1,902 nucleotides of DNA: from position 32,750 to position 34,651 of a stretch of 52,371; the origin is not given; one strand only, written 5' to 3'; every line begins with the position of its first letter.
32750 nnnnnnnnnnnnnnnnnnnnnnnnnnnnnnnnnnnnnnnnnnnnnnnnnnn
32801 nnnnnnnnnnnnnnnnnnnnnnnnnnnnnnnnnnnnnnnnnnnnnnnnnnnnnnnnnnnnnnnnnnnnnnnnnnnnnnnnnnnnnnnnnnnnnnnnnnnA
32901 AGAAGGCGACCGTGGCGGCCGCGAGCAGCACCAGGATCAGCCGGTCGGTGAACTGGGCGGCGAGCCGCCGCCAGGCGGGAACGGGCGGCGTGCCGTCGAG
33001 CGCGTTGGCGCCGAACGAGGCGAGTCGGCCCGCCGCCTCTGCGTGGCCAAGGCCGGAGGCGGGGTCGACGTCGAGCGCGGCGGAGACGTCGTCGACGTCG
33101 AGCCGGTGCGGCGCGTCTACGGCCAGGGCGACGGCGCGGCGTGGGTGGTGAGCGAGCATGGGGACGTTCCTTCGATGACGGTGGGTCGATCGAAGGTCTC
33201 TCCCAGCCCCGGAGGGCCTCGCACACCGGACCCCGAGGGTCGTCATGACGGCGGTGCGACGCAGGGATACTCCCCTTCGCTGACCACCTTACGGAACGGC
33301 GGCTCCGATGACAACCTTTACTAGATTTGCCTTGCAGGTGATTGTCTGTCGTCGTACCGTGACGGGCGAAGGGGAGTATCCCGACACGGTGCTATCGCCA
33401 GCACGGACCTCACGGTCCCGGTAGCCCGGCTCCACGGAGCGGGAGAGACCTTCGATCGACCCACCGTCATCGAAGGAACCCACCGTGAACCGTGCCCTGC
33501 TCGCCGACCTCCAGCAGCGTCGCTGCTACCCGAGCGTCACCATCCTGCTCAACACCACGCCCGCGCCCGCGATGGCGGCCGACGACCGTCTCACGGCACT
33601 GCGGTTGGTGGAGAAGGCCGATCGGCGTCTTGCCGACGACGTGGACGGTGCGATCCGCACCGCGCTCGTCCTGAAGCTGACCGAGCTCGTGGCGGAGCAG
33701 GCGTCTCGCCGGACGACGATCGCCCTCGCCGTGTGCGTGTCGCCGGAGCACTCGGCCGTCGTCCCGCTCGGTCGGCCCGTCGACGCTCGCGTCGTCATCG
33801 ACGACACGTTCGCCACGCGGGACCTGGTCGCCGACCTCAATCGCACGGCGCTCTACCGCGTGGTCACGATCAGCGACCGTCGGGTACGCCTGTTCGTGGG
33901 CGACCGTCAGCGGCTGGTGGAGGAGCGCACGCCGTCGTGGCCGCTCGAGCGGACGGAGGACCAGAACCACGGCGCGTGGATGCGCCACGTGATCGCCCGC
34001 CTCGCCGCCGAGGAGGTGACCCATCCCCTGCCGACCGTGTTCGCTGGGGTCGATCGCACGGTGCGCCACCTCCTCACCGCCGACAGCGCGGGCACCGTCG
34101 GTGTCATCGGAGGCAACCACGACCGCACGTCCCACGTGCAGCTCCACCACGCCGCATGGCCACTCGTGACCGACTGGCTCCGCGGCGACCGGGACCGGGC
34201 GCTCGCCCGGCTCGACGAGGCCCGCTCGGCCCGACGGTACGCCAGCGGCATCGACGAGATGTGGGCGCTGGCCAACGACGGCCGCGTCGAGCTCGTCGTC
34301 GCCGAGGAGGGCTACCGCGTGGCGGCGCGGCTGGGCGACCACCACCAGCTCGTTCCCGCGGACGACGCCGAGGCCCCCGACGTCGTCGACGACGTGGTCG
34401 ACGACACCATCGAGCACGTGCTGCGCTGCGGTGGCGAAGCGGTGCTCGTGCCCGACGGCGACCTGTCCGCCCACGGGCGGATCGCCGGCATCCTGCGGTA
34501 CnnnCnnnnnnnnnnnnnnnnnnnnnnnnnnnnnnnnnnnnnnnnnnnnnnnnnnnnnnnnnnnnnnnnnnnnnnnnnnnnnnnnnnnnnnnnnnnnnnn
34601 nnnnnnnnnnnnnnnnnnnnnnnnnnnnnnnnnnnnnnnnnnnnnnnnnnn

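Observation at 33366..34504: A stand-alone eRF1-like (baeRF-like) protein is the sole cargo of the second metal-riboswitch copy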

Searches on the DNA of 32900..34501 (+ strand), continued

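Call 51: search_with_rna_model(model_id=R1, source=L081, max_evalue=10, show_alignments=2, filters=off)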
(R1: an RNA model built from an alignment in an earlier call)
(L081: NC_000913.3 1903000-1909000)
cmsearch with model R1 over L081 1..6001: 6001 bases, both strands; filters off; matches with E-value up to 10: 6.
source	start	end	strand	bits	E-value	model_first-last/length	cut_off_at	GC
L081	2464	2573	+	17.1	0.0022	1-96/96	no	0.47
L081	5753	5785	-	9.8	0.21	1-96/96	no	0.42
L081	2069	2107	-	6.4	1.7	1-96/96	no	0.36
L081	5561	5583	+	4.4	6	1-96/96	no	0.48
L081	3266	3338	+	4.2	6.8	1-96/96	no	0.49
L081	3468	3504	-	3.8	8.5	1-96/96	no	0.41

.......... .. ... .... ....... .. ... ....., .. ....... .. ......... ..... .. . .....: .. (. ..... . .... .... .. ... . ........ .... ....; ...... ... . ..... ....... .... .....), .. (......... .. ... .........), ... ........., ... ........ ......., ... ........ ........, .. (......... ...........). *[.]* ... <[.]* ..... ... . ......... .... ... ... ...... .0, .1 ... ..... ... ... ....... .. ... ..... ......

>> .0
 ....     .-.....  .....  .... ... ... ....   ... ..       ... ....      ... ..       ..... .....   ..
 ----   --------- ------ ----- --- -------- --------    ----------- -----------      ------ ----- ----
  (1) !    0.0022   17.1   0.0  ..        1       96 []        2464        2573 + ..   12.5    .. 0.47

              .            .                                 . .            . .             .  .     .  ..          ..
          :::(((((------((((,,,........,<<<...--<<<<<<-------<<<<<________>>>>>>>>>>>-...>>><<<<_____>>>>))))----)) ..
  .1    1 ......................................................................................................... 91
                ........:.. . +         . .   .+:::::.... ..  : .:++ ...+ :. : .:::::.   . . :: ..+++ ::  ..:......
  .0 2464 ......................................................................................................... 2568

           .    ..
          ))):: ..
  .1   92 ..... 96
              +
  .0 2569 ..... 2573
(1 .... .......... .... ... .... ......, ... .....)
